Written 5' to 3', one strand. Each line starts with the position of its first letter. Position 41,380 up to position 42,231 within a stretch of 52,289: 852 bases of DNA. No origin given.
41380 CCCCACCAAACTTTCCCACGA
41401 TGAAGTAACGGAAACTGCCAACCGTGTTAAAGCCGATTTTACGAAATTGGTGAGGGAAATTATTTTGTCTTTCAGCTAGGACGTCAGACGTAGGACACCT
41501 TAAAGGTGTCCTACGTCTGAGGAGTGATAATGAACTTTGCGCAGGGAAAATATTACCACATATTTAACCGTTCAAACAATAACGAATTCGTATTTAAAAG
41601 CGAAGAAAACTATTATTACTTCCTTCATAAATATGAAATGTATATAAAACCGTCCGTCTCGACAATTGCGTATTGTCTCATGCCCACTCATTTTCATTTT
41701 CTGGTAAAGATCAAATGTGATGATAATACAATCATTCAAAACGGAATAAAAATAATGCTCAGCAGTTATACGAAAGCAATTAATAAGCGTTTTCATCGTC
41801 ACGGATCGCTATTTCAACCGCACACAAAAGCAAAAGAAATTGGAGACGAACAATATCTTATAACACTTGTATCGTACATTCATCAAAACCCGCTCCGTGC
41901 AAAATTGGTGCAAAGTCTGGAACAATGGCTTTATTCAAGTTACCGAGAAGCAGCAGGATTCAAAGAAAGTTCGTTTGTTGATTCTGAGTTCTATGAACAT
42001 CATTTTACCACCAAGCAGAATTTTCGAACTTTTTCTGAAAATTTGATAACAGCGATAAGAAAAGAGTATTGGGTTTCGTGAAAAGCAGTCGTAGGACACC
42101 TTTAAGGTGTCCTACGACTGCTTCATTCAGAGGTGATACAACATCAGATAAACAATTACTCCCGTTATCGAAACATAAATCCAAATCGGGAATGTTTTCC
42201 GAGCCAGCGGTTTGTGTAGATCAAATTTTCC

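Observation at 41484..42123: Minimal RAYT element: HUH nuclease tightly bracketed by two perfect GTAG palindromes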

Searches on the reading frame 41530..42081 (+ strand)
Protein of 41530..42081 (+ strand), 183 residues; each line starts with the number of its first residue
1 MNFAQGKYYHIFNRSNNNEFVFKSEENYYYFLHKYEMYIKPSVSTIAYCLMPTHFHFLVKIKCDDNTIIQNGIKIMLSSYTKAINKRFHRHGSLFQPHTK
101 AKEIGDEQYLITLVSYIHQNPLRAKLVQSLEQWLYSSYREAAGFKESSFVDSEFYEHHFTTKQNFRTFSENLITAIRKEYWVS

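Call 5: search_protein_families(library=pfam, proteins=[window:41530-42081:+], max_evalue=1)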
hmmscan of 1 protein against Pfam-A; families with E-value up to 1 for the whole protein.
window:41530-42081:+ (183 aa): 2 families
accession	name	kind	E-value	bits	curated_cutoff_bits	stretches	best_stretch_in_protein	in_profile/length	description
PF01797.21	Y1_Tnp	-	9e-07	29.5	23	1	8-120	6-121/121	Transposase IS200 like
PF04857.26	CAF1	-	0.0031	17.3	24.2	1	22-100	70-150/320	CAF1 family ribonuclease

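Call 6: search_protein_families(library=ncbifam, proteins=[window:41530-42081:+], max_evalue=1)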
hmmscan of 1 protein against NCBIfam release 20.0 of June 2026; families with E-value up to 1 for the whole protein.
window:41530-42081:+ (183 aa): 2 families
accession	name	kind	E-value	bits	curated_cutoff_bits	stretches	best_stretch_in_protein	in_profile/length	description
NF047646.1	REP_Tyr_transpos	equivalog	1.1e-16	61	80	1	4-136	7-146/146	REP-associated tyrosine transposase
TIGR01855.1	IMP_synth_hisH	equivalog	0.047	13.5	105.4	1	24-60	134-170/198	imidazole glycerol phosphate synthase subunit HisH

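Call 7: search_solved_structures(query=window:41530-42078:+, max_evalue=1, show_alignments=2)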
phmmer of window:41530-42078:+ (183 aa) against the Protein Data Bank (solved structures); distinct sequences matched with E-value up to 1: 0.

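Call 8: find_homologous_proteins(query=window:41530-42078:+)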
Query window:41530-42078:+ (183 aa): 739 proteins with E <= 0.001 among 751 candidates; the best 120 are listed.
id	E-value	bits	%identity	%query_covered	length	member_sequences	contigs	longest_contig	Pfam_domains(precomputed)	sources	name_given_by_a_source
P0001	7.9e-119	412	100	100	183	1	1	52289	PF01797.22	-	-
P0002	1.4e-67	245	57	99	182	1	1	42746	-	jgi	jgi:putative transposase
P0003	1.4e-66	242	58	99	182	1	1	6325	-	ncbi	-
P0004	8.7e-66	239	59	99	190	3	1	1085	-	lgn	-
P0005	1.8e-65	238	59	99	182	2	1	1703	PF01797.22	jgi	jgi:putative transposase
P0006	2.0e-65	238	54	99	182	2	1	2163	-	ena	-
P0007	2.8e-65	238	58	99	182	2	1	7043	PF01797.22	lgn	-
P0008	4.6e-65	237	54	99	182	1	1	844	PF01797.22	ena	-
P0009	5.2e-64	233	58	97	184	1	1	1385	PF01797.22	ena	-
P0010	6.4e-64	233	58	99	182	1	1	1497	PF01797.22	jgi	jgi:putative transposase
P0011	7.7e-64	233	57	96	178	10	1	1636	PF01797.22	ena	-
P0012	9.7e-64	233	57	99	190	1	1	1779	-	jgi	jgi:putative transposase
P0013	2.4e-63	231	55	97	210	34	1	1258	-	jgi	jgi:REP element-mobilizing transposase RayT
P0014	2.6e-63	231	53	99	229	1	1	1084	-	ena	-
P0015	2.7e-63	231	56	99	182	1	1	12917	PF01797.22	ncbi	ncbi:MAG: transposase [Bacteroidota bacterium]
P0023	8.6e-62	226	54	97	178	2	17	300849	-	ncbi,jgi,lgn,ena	-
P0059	1.3e-58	216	54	97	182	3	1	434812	-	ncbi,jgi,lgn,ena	ncbi:MAG: transposase [Bacteroidota bacterium]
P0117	7.0e-55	204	52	96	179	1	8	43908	PF01797.22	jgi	jgi:putative transposase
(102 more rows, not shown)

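Call 10: find_encoding_contigs(protein=P0001, flank=3000, max_places=4)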
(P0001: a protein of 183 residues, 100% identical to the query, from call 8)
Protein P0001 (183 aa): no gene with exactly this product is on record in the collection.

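Call 11: find_encoding_contigs(protein=P0002, flank=3000, max_places=4)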
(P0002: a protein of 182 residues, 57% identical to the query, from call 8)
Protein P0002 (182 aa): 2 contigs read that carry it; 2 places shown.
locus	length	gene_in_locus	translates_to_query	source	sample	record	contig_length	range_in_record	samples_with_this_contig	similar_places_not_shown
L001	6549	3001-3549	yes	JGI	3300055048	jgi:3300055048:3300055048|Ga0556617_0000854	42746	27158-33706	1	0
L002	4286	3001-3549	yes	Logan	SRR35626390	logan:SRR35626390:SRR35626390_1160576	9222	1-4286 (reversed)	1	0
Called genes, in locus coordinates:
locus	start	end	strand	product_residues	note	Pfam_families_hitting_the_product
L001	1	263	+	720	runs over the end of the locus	PF00916:Sulfate_transp, PF01740:STAS, PF00359:PTS_EIIA_2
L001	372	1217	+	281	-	PF14697:Fer4_21 (faint), PF00037:Fer4 (weak), PF13237:Fer4_10, PF12838:Fer4_7 (weak), PF13187:Fer4_9 (weak), PF13484:Fer4_16 (faint), PF01058:Oxidored_q6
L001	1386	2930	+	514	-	PF01039:Carboxyl_trans, PF03255:ACCA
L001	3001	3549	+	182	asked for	-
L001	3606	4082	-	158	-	-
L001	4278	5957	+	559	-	PF00246:Peptidase_M14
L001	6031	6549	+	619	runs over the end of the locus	PF00246:Peptidase_M14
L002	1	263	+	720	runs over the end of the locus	PF00916:Sulfate_transp, PF01740:STAS, PF00359:PTS_EIIA_2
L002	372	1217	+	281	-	PF14697:Fer4_21 (faint), PF00037:Fer4 (weak), PF13237:Fer4_10, PF12838:Fer4_7 (weak), PF13187:Fer4_9 (weak), PF13484:Fer4_16 (faint), PF01058:Oxidored_q6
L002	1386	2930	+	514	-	PF01039:Carboxyl_trans, PF03255:ACCA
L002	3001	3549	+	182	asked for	-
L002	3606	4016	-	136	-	-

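Call 12: find_encoding_contigs(protein=P0059, flank=3000, max_places=4)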
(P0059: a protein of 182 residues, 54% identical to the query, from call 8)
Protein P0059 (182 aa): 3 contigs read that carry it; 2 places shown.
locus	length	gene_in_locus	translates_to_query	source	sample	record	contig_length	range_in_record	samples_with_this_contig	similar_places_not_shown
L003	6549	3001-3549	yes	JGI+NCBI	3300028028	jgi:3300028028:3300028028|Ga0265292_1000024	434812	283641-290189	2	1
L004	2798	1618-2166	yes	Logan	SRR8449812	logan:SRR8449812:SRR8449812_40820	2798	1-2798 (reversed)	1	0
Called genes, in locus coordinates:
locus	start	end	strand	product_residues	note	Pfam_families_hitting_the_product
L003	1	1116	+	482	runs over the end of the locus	PF16217:M64_N, PF09471:Peptidase_M64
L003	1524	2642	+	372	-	PF02811:PHP (faint), PF16392:DUF5001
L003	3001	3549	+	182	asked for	-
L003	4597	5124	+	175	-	PF00561:Abhydrolase_1, PF06821:Ser_hydrolase, PF12697:Abhydrolase_6 (faint), PF12146:Hydrolase_4 (weak)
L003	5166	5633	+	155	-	-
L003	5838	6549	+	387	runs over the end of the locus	-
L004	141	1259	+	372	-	PF02811:PHP (faint), PF16392:DUF5001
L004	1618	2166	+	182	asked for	-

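Call 36: search_solved_structures(query=A1, max_evalue=10, show_alignments=2)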
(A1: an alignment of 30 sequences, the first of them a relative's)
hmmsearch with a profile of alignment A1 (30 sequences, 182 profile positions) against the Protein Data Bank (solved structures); distinct sequences matched with E-value up to 10: 1.
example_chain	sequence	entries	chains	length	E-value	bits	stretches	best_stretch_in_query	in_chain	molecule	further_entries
4er8_A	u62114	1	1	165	0.00042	23.3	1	41-140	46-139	TnpArep for protein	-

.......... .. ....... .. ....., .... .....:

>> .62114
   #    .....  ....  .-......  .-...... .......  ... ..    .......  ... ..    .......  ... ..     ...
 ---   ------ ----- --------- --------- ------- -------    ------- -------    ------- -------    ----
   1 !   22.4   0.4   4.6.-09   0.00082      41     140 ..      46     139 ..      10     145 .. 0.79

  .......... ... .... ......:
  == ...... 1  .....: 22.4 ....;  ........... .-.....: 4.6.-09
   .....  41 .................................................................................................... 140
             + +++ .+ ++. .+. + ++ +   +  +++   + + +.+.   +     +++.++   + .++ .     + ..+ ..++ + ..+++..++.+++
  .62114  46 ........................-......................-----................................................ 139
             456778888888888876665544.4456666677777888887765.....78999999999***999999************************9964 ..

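Call 45: find_related_loci(query=A1, collection=metagenome_contigs, flank=3000)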
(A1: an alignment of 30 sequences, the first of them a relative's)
Query A1 (183 aa) in metagenome_contigs; peptide patterns used: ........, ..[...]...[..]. (x = any residue, [..] = any of these).
600 stretches matched a pattern (row limit reached: there are more); 457 encode a relative of the query (tblastn E <= 1e-3); the best 80 are kept; 80 distinct loci.
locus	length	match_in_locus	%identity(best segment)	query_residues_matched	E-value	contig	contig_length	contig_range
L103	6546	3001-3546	58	1-182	3e-72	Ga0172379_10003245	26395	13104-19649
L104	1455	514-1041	56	1-176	1e-71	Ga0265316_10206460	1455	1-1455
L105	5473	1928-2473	59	1-182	6e-68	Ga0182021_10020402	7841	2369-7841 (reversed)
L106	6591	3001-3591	52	1-183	8e-68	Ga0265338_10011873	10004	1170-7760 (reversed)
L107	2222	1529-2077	57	1-182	7e-69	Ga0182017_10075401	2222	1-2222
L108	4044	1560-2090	56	1-177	1e-67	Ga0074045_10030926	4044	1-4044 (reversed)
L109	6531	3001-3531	54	1-177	2e-67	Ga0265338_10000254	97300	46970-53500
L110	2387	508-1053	54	1-182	2e-68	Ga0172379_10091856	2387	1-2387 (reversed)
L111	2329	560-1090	54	1-177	2e-68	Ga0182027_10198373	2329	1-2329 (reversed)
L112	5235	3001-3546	55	1-182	7e-67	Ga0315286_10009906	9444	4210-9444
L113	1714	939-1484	50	1-182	1e-68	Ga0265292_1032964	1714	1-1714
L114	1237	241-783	52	1-182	5e-70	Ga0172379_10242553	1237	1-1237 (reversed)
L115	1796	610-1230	49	1-182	5e-67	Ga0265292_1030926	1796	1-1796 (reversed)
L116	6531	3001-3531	54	6-182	8e-65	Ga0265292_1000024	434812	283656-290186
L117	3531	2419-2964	50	1-182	1e-64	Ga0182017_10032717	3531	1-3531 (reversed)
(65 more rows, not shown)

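Call 67: predict_structure(alignment_id=A1)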
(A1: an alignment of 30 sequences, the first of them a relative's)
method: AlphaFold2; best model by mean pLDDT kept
length: 183 residues; sequences in the alignment: 30
mean_pLDDT: 94.9   pTM: 0.90
mean pLDDT of the five models: 94.9, 94.2, 94.1, 93.5, 93.5
residues with pLDDT >= 90: 163; 70-90: 19; 50-70: 1; < 50: 0
segments of 3 or more residues with pLDDT < 50: none
pLDDT, mean of each block of 10 residues (from residue 1): 94 94 96 98 98 98 95 97 96 93 93 96 96 97 92 95 95 87 76
secondary structure, 60 per line:
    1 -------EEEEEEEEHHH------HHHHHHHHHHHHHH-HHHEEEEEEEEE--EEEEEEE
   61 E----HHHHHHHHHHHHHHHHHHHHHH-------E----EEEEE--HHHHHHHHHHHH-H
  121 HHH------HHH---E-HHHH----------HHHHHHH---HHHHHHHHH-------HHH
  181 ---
elements in order: E8-15 H25-38 E43-51 E54-61 H66-87 E100-104 H107-118 H120-123 H138-141 H152-158 H162-170

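Call 69: fold_search(model_id=the predicted structure, library=pdb)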
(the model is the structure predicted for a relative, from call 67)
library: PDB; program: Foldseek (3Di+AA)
matches with E <= 10: 1086; with E <= 0.001: 35
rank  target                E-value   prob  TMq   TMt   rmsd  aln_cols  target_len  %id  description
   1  4er8_A                2.8e-08  1.00  0.63  0.69   6.5       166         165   16  Structure of the REP associates tyrosine transposase bound to a REP hairpin (released 2012-08-15)
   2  2a6m_B                1.7e-05  1.00  0.45  0.53   8.5       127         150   15  Crystal Structure of the ISHp608 Transposase (released 2005-10-25)
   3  2vjv_A                4.0e-05  1.00  0.44  0.61   5.2       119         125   13  Crystal structure of the IS608 transposase in complex with left end 26-mer DNA hairpin and a 6-mer DNA representing th (released 2008-02-19)
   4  2a6o_A                5.7e-05  1.00  0.44  0.51  11.9       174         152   13  Crystal Structure of the ISHp608 Transposase in Complex with Stem-loop DNA (released 2005-10-25)
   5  2xma_B                9.8e-05  1.00  0.44  0.57   7.0       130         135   14  DEINOCOCCUS RADIODURANS ISDRA2 TRANSPOSASE RIGHT END DNA COMPLEX (released 2010-10-13)
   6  2f4f_A                1.2e-04  1.00  0.43  0.57  11.9       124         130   16  Crystal structure of IS200 transposase (released 2005-12-13)
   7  2xqc_D                1.2e-04  1.00  0.43  0.57   8.2       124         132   14  DEINOCOCCUS RADIODURANS ISDRA2 TRANSPOSASE COMPLEXED WITH LEFT END RECOGNITION AND CLEAVAGE SITE AND ZN (released 2010-10-13)
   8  2vhg_B                1.5e-04  1.00  0.44  0.60   8.7       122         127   15  Crystal Structure of the ISHp608 Transposase in Complex with Right End 31-mer DNA (released 2008-02-19)
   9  7cv1_C                1.5e-04  1.00  0.49  0.38  12.4       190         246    8  Structure of human tRNAHis guanylyltransferase (Thg1) in the presence of human mitochondrial tRNAHis (released 2021-04-07)
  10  2vih_B                1.6e-04  1.00  0.44  0.59   4.5       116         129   14  CRYSTAL STRUCTURE OF THE IS608 TRANSPOSASE IN COMPLEX WITH Left END 26-MER DNA (released 2008-02-19)
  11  2xma_A                1.6e-04  1.00  0.44  0.56   7.0       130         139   14  DEINOCOCCUS RADIODURANS ISDRA2 TRANSPOSASE RIGHT END DNA COMPLEX (released 2010-10-13)
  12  2vhg_A                1.7e-04  1.00  0.44  0.60   8.1       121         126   15  Crystal Structure of the ISHp608 Transposase in Complex with Right End 31-mer DNA (released 2008-02-19)
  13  2xma_E                1.7e-04  1.00  0.43  0.54   7.2       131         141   14  DEINOCOCCUS RADIODURANS ISDRA2 TRANSPOSASE RIGHT END DNA COMPLEX (released 2010-10-13)
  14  2xm3_A                1.9e-04  1.00  0.45  0.62   6.9       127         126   15  Deinococcus radiodurans ISDra2 Transposase Left end DNA complex (released 2010-10-13)
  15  2vic_A                1.9e-04  1.00  0.44  0.52  12.7       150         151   16  CRYSTAL STRUCTURE OF THE ISHP608 TRANSPOSASE IN COMPLEX with Left end 26- mer DNA and manganese (released 2008-02-19)
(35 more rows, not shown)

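Call 74: find_encoding_contigs(protein=P0023, flank=2500, max_places=10)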
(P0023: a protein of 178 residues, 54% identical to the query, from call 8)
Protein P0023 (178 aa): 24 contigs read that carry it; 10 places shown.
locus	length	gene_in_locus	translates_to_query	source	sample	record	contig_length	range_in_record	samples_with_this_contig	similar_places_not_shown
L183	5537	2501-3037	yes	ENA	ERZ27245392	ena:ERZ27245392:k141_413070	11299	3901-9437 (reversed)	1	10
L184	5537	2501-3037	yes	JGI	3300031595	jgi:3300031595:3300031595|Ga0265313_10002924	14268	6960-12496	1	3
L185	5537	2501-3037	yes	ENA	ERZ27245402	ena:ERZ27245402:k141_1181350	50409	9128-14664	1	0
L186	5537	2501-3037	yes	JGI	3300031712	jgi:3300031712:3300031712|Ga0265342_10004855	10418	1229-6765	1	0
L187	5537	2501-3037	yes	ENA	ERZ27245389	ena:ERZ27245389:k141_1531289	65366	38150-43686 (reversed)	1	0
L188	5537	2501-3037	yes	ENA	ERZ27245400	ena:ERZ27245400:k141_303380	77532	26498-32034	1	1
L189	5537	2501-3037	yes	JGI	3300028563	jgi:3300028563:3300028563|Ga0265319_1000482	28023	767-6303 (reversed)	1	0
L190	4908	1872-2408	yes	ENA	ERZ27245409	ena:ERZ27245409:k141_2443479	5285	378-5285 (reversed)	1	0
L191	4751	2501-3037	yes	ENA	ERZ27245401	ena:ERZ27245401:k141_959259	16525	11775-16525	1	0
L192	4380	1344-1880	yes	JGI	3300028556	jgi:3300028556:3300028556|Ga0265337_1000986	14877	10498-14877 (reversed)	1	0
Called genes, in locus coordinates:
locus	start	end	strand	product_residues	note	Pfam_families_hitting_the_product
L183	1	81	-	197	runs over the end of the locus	PF02669:KdpC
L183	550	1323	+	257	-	PF00459:Inositol_P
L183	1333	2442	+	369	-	PF00072:Response_reg, PF00512:HisKA, PF02518:HATPase_c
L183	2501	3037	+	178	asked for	-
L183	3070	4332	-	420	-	PF00275:EPSP_synthase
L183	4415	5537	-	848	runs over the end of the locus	PF09586:YfhO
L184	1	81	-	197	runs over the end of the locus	PF02669:KdpC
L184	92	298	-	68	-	-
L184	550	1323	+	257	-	PF00459:Inositol_P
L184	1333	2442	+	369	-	PF00072:Response_reg, PF00512:HisKA, PF02518:HATPase_c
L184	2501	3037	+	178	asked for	-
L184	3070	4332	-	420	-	PF00275:EPSP_synthase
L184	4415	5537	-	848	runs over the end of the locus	PF09586:YfhO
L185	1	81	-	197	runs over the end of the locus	PF02669:KdpC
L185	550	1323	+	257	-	PF00459:Inositol_P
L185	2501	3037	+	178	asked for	-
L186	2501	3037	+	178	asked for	-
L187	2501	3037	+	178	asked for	-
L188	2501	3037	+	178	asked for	-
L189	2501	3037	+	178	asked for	-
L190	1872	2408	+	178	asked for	-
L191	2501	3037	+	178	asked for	-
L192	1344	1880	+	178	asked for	-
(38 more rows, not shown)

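Call 75: find_encoding_contigs(protein=P0117, flank=2500, max_places=10)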
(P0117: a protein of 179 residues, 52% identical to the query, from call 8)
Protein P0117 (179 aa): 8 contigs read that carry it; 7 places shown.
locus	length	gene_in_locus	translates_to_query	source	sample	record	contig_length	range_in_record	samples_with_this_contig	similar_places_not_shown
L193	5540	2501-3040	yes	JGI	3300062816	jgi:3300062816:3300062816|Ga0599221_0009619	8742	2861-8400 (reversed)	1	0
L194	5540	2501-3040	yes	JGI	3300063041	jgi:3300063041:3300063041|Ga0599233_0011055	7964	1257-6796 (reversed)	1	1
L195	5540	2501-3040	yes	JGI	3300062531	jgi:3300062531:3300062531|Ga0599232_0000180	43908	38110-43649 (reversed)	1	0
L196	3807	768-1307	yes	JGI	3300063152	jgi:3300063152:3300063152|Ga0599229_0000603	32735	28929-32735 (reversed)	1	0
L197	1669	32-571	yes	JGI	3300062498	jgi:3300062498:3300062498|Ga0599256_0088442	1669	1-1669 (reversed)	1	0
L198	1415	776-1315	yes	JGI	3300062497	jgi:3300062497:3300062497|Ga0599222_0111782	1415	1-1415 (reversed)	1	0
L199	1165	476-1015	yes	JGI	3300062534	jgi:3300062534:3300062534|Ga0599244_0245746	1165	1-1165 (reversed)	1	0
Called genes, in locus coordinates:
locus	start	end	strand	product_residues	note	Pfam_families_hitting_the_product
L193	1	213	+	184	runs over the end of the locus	?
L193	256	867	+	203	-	-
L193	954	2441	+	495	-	PF00656:Peptidase_C14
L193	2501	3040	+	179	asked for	PF01797:Y1_Tnp (weak)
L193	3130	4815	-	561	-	PF05833:NFACT_N, PF05670:NFACT-R_1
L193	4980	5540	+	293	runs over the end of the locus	PF03755:YicC-like_N, PF08340:YicC-like_C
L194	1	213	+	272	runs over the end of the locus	PF14326:DUF4384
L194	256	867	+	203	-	-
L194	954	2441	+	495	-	PF00656:Peptidase_C14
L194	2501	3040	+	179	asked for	PF01797:Y1_Tnp (weak)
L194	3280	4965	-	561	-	PF05833:NFACT_N, PF05670:NFACT-R_1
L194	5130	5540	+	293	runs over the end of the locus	PF03755:YicC-like_N, PF08340:YicC-like_C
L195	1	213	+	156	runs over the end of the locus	?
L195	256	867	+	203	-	-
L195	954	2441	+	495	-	PF00656:Peptidase_C14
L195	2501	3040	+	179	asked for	PF01797:Y1_Tnp (weak)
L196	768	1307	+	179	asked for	PF01797:Y1_Tnp (weak)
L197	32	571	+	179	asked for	PF01797:Y1_Tnp (weak)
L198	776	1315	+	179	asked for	PF01797:Y1_Tnp (weak)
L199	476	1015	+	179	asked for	PF01797:Y1_Tnp (weak)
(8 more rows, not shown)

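Call 78: find_related_loci(query=A1, collection=viral_contigs, flank=2000)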
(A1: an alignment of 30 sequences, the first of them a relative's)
Query A1 (183 aa) in viral_contigs; peptide patterns used: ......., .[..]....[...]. (x = any residue, [..] = any of these).
34 stretches matched a pattern, but none encodes a relative of the query by tblastn (E <= 1e-3).

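Call 79: search_dna_similar(query=P0001, collection=plasmids, mode=protein, max_evalue=0.001, max_rows=10)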
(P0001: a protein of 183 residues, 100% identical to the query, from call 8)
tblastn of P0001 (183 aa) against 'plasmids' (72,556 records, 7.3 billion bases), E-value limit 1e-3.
Records with a match: 19; places in all: 22; records where one place covers at least 80% of the query: 4.
Best place of each record, by identity: <60% 19.
By first word of the organism name: Skermanella 3; Rhodospirillum 2; Pseudoalteromonas 2; Paraburkholderia 2; Sporomusa 1; Aureibacter 1; Acetoanaerobium 1; Pseudomonas 1; Iodobacter 1; Legionella 1; and 4 more.
By predicted mobility (MOB-suite, as given by PLSDB): non-mobilizable 14; mobilizable 5.
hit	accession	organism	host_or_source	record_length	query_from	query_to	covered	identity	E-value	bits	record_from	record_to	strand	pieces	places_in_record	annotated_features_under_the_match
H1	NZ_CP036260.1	Sporomusa termitida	whole organism,intestinal contents of ...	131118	6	154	81%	36.0%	1e-14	78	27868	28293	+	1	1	transposase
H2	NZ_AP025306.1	Aureibacter tunicatorum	-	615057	7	146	77%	35.8%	2e-20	94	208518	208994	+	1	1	hypothetical protein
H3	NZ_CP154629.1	Acetoanaerobium noterae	cell culture,Sludge of a digestion ...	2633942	3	171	92%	26.7%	4e-14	76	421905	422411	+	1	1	none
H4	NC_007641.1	Rhodospirillum rubrum ATCC 11170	-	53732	6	139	73%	33.6%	4e-14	77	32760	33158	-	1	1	transposase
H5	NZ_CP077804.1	Rhodospirillum rubrum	cell culture,culture collection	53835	6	139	73%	33.6%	4e-14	77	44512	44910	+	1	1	transposase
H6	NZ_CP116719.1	Pseudomonas aeruginosa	Homo sapiens,urine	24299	10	179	93%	26.4%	2e-11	69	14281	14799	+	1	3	transposase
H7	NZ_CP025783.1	Iodobacter fluviatilis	whole organism,Glacial lake sediment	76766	10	150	77%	30.1%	1e-10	67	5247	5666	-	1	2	transposase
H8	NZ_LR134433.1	Legionella adelaidensis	environmental,Cooling tower water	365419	5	138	73%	31.1%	6e-12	70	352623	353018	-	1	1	transposase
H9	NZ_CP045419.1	Pseudoalteromonas sp. THAF3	pure culture,Surface of a polyethylene ...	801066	10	150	77%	28.8%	4e-11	68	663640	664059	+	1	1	none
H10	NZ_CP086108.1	Skermanella mucosa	single cell,crude oil contaminated ...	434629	6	139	73%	28.9%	9e-10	64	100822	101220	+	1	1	transposase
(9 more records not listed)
